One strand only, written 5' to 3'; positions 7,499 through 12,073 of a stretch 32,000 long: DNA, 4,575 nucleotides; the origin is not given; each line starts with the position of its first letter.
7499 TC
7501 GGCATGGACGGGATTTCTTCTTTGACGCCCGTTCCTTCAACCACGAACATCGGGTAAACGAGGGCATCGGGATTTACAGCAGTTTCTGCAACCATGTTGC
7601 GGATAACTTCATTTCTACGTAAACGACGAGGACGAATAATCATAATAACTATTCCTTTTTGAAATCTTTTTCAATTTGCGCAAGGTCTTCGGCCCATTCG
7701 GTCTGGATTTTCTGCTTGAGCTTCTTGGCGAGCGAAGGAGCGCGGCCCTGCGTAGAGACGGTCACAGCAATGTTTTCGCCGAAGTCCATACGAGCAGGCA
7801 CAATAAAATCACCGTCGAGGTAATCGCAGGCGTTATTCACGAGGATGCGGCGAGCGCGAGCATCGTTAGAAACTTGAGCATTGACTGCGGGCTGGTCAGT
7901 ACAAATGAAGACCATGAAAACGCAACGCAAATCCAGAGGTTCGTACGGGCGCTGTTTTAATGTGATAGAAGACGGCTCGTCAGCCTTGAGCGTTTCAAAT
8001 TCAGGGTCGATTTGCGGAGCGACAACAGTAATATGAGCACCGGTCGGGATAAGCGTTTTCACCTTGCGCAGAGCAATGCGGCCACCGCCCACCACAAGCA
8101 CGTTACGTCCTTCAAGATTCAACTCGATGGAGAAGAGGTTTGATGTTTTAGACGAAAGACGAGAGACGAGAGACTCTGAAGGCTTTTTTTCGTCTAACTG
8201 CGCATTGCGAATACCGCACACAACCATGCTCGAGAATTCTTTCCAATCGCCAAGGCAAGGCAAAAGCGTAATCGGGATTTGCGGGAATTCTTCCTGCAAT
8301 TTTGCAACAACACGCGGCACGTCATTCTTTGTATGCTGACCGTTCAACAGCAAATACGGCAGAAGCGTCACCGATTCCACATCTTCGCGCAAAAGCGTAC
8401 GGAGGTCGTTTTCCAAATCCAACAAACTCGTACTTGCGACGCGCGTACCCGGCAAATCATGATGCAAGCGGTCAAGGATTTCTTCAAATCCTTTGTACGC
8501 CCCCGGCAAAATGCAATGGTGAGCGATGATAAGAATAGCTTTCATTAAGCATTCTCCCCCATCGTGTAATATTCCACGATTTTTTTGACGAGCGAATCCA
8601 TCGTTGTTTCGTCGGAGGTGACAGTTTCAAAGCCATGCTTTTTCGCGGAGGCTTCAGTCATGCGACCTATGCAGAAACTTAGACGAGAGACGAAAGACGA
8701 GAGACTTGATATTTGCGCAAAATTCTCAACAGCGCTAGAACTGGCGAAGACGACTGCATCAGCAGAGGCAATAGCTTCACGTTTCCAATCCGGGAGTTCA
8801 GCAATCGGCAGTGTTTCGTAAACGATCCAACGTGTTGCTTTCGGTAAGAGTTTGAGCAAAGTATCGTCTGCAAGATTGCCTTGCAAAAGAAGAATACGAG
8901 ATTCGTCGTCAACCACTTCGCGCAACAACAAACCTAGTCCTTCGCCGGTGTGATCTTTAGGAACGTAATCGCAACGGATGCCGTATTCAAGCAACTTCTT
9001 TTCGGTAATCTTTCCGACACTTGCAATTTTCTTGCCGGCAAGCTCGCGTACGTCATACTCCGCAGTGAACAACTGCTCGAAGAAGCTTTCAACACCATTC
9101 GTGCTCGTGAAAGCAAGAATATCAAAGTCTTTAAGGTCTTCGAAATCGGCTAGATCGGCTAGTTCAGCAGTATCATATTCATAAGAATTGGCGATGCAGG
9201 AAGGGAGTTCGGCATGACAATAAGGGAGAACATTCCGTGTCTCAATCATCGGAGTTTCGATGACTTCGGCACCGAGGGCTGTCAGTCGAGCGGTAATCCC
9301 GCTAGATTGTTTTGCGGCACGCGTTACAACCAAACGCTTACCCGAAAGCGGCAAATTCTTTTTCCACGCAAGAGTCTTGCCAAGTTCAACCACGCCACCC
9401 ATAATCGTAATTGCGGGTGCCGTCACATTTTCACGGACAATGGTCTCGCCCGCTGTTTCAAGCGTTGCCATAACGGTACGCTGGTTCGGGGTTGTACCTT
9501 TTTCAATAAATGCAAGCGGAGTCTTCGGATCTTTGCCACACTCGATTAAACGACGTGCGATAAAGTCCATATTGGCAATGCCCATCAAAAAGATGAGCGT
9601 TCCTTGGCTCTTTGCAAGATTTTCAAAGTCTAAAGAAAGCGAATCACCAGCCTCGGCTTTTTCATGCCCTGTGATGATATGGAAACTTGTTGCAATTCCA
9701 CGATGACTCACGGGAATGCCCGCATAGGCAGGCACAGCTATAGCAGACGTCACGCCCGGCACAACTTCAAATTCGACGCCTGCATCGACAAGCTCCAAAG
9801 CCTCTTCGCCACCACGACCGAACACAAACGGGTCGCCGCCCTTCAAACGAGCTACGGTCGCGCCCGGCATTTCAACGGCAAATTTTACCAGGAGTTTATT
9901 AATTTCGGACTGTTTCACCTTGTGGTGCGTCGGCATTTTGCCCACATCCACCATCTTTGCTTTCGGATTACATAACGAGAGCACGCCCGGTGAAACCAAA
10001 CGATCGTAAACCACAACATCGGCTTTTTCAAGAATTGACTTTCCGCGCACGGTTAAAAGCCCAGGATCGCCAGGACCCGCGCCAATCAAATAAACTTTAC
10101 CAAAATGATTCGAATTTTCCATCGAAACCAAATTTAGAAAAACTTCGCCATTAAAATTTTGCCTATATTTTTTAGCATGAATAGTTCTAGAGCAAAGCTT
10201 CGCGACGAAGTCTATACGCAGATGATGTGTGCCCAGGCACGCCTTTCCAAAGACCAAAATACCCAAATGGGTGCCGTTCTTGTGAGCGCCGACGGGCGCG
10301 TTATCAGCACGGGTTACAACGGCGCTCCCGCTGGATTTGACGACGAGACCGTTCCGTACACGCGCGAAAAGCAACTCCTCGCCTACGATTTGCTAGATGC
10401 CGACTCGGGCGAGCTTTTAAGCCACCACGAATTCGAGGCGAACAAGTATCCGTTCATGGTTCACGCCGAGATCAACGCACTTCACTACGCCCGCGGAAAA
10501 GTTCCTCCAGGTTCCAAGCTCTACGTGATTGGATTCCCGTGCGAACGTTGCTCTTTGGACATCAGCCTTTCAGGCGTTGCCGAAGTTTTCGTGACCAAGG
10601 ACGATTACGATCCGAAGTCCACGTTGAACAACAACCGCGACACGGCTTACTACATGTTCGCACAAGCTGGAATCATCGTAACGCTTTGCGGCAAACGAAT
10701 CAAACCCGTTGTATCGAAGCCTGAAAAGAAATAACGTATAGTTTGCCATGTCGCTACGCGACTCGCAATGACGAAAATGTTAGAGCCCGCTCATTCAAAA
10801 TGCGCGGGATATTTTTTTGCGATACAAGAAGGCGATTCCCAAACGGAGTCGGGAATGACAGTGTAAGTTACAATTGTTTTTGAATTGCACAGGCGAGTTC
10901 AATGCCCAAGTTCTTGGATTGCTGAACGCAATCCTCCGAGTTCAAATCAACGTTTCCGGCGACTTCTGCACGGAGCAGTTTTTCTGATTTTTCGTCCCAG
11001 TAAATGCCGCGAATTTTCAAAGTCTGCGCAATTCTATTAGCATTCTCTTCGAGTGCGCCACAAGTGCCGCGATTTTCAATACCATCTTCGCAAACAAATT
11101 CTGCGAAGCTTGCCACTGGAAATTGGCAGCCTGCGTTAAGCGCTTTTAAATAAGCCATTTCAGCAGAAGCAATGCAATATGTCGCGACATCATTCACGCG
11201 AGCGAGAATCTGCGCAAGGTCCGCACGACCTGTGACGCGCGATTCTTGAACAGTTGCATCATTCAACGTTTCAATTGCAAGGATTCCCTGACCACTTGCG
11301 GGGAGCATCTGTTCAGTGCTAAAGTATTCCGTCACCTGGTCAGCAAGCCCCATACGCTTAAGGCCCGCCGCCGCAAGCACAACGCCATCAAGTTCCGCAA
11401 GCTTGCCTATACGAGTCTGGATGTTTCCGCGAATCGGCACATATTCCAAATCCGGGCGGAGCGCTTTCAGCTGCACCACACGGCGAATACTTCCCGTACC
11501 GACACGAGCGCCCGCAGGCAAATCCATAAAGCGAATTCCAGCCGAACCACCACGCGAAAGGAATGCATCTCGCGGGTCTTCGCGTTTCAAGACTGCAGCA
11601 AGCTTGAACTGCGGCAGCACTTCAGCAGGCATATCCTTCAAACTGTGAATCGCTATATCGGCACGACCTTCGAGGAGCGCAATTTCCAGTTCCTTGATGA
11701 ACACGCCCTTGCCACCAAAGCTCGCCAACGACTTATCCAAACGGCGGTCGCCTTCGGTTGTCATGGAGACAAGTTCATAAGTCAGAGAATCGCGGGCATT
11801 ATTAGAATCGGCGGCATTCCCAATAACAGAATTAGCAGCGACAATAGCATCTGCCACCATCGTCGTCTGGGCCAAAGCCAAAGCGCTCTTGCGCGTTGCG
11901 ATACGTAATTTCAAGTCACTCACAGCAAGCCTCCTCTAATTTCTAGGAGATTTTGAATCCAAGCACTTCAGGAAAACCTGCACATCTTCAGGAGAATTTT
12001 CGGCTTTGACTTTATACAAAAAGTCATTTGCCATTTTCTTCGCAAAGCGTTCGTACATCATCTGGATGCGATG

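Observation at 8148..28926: Dispersed family of TTA(GACGARA)3-4 heptamer-tract elements: five copies, four inside heme-pathway reading frames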

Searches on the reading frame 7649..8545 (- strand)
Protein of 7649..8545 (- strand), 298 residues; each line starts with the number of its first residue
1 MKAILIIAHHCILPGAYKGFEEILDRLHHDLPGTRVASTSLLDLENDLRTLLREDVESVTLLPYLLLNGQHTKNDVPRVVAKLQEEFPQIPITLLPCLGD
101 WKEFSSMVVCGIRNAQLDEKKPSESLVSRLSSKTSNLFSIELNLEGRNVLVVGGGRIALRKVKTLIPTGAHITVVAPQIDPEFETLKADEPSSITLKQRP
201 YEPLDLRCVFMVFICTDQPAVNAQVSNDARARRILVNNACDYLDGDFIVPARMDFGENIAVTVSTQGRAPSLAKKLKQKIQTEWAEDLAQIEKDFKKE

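Call 9: search_protein_families(library=pfam, proteins=[window:7649-8545:-])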
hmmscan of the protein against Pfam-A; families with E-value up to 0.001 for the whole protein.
window:7649-8545:- (298 aa): 2 families
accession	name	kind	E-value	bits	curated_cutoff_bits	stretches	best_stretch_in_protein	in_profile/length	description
PF13241.12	NAD_binding_7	-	3.7e-30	105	22.1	1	142-251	3-104/104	Putative NAD(P)-binding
PF01903.22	CbiX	-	7.9e-13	49.1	22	1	18-104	10-100/106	CbiX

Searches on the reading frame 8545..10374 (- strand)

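Call 9: search_protein_families(library=pfam, proteins=[window:8545-10374:-])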
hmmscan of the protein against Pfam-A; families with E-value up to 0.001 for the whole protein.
window:8545-10374:- (609 aa): 2 families
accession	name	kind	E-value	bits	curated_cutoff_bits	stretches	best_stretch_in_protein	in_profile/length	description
PF00590.25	TP_methylase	-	1.1e-48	166.4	27.8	1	93-307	1-210/212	Tetrapyrrole (Corrin/Porphyrin) Methylases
PF02602.20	HEM4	-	1.3e-43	149.2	27.5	1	360-596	3-230/231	Uroporphyrinogen-III synthase HemD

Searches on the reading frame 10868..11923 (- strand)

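Call 9: search_protein_families(library=pfam, proteins=[window:10868-11923:-])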
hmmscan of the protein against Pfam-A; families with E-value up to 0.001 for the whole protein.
window:10868-11923:- (351 aa): 2 families
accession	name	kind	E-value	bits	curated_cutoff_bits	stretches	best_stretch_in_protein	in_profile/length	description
PF01379.25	Porphobil_deam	-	6.8e-75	251.6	22.1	1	6-223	1-202/207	Porphobilinogen deaminase, dipyromethane cofactor binding domain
PF03900.20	Porphobil_deamC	-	1.6e-06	28.8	26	1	252-302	4-53/74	Porphobilinogen deaminase, C-terminal domain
